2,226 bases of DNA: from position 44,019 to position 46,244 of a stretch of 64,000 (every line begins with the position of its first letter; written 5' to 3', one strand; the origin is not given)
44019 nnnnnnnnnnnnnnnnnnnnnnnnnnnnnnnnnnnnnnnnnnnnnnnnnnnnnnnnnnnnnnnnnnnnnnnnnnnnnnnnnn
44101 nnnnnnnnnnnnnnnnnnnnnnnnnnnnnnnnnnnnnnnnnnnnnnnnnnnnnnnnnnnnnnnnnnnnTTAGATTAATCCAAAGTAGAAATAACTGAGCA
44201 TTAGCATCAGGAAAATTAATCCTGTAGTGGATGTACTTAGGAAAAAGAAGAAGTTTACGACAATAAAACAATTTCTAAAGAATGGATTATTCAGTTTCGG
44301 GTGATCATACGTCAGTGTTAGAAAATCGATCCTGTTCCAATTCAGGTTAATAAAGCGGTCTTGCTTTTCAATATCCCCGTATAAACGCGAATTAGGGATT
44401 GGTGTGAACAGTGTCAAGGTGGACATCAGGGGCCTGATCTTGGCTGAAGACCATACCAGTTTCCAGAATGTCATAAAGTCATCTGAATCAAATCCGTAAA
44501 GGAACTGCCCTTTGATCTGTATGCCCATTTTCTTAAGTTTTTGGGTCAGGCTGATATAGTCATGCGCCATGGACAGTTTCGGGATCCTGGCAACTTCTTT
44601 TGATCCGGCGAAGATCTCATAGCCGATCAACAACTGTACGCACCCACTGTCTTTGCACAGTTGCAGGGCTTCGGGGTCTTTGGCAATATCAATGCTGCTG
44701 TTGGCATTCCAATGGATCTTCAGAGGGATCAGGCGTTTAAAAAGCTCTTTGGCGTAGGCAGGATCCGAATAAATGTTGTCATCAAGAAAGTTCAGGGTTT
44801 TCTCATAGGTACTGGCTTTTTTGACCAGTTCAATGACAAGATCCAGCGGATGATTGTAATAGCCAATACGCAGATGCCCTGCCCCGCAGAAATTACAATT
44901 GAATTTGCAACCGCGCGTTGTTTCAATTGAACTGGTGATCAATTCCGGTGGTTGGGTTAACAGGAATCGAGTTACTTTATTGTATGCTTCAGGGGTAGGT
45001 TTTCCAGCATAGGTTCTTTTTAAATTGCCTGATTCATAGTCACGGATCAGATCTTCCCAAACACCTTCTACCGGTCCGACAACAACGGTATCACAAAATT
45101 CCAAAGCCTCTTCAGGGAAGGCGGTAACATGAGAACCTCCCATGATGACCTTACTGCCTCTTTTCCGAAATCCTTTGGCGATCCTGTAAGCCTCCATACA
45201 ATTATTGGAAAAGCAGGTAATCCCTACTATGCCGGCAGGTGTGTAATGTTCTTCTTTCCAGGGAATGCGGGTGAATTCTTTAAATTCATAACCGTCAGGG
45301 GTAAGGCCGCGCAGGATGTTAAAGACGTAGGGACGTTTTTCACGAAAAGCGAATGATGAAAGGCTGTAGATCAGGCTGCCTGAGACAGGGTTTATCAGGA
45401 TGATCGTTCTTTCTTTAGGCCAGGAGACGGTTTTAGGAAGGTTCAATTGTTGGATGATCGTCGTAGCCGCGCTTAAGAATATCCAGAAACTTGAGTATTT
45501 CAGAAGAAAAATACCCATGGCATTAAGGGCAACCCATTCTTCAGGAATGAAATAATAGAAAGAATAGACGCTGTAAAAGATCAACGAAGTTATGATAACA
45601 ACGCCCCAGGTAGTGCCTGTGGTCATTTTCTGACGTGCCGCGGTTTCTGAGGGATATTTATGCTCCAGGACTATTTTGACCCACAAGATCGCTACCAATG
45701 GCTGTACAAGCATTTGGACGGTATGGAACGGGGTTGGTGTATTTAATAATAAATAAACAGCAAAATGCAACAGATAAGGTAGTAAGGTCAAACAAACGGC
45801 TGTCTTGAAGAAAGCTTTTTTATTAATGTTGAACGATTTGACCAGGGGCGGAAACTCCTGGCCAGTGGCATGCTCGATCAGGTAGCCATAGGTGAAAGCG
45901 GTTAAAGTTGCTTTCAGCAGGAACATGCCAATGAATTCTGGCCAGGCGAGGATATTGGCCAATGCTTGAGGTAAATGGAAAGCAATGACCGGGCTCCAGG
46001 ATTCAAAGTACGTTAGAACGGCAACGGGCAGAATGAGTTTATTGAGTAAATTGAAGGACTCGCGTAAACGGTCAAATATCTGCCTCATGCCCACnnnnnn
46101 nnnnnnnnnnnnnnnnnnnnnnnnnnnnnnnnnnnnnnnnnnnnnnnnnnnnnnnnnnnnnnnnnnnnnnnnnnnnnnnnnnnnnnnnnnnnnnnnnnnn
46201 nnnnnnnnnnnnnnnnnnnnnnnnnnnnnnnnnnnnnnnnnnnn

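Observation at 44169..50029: Operon ending in two tandem, membrane-embedded B12-type radical SAM paralogs (top candidate for an undescribed system)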

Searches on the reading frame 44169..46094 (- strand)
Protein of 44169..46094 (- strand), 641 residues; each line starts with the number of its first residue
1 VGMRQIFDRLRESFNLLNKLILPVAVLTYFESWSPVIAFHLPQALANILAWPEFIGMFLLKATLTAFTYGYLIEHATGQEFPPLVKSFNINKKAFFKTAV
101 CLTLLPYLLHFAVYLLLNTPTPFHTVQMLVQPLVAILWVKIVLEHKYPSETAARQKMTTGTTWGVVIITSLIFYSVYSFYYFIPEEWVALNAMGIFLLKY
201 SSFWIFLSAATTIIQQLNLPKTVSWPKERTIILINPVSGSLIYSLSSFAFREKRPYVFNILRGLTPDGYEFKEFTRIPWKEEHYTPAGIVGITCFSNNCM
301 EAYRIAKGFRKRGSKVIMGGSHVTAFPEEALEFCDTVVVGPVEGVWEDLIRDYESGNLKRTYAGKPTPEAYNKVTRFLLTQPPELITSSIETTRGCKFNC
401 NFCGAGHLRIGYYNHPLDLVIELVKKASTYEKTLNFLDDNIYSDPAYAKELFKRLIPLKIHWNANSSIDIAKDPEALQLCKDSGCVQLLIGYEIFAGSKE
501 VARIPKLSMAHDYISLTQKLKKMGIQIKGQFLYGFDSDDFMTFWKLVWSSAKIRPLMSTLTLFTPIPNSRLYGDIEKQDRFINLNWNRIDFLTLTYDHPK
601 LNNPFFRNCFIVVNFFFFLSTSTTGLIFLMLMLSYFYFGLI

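Call 3: search_protein_families(library=pfam, proteins=[window:44169-46094:-], max_evalue=0.01)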
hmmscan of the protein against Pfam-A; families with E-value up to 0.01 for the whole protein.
window:44169-46094:- (641 aa): 2 families
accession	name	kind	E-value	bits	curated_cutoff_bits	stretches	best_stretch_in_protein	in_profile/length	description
PF04055.27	Radical_SAM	-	5.4e-10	40.1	29.5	1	390-535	1-151/166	Radical SAM superfamily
PF02310.24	B12-binding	-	2.7e-07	30.9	32.1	1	287-349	52-120/121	B12 binding domain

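Call 4: search_protein_families(library=ncbifam, proteins=[window:44169-46094:-], max_evalue=0.01)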
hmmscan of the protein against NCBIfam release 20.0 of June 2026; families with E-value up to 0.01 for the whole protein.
window:44169-46094:- (641 aa): 13 families
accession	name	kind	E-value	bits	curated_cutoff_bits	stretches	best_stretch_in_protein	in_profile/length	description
TIGR03471.1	HpnJ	equivalog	5.2e-16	58.6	577.6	1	389-582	199-393/472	hopanoid biosynthesis associated radical SAM protein HpnJ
TIGR04013.1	B12_SAM_MJ_1487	hypoth_equivalog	1.1e-14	54.1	251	1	255-428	10-193/382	TIGR04013 family B12-binding domain/radical SAM domain-containing protein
TIGR04479.1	bcpD_PhpK_rSAM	subfamily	8.9e-14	50.7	600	1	387-538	241-394/504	PhpK family radical SAM P-methyltransferase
TIGR02026.1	BchE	equivalog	2.2e-12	46.6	481.35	1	390-591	197-401/497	magnesium-protoporphyrin IX monomethyl ester anaerobic oxidative cyclase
TIGR04295.1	B12_rSAM_oligo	hypoth_equivalog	4.5e-09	35.5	400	1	386-495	199-304/422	TIGR04295 family B12-binding domain-containing radical SAM protein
NF038361.1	rSAM_Sden_1168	equivalog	1.5e-08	33.7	575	1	390-492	285-390/560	Sden_1168 family B12-binding radical SAM P-methyltransferase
TIGR04072.2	rSAM_ladder_B12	equivalog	2e-08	33.3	360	1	304-533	88-329/443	lipid biosynthesis B12-binding/radical SAM protein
NF050148.1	rSAM_ApyD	equivalog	4.3e-08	32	750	1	389-537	201-350/645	RiPP biosynthesis radical SAM protein ApyD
TIGR03975.1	rSAM_ocin_1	subfamily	9.4e-05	21.1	281.85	1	386-537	260-414/606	RiPP maturation radical SAM C-methyltransferase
TIGR03960.1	rSAM_fuse_unch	hypoth_equivalog_domain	0.0017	17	462.3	0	389-422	255-288/605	TIGR03960 family B12-binding radical SAM protein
TIGR04385.1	B12_rSAM_cofa1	equivalog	0.0032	16.8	450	1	387-486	195-298/438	B12 lower ligand biosynthesis radical SAM protein BzaD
TIGR04190.1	B12_SAM_Ta0216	equivalog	0.0051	15.5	500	0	391-408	223-240/554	TIGR04190 family B12-binding domain/radical SAM domain protein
NF033712.0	B12_rSAM_KedN5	subfamily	0.0083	14.4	700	0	390-403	198-211/624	KedN5 family methylcobalamin-dependent radical SAM C-methyltransferase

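Call 59: search_protein_families(library=padloc, proteins=[window:44169-46088:-], max_evalue=0.01)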
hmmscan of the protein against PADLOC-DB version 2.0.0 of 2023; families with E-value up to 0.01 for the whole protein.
window:44169-46088:- (639 aa): 1 family
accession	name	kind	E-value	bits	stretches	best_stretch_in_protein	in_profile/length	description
PDLC04689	PDC-M51A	-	9e-05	19.4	1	285-403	71-202/420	-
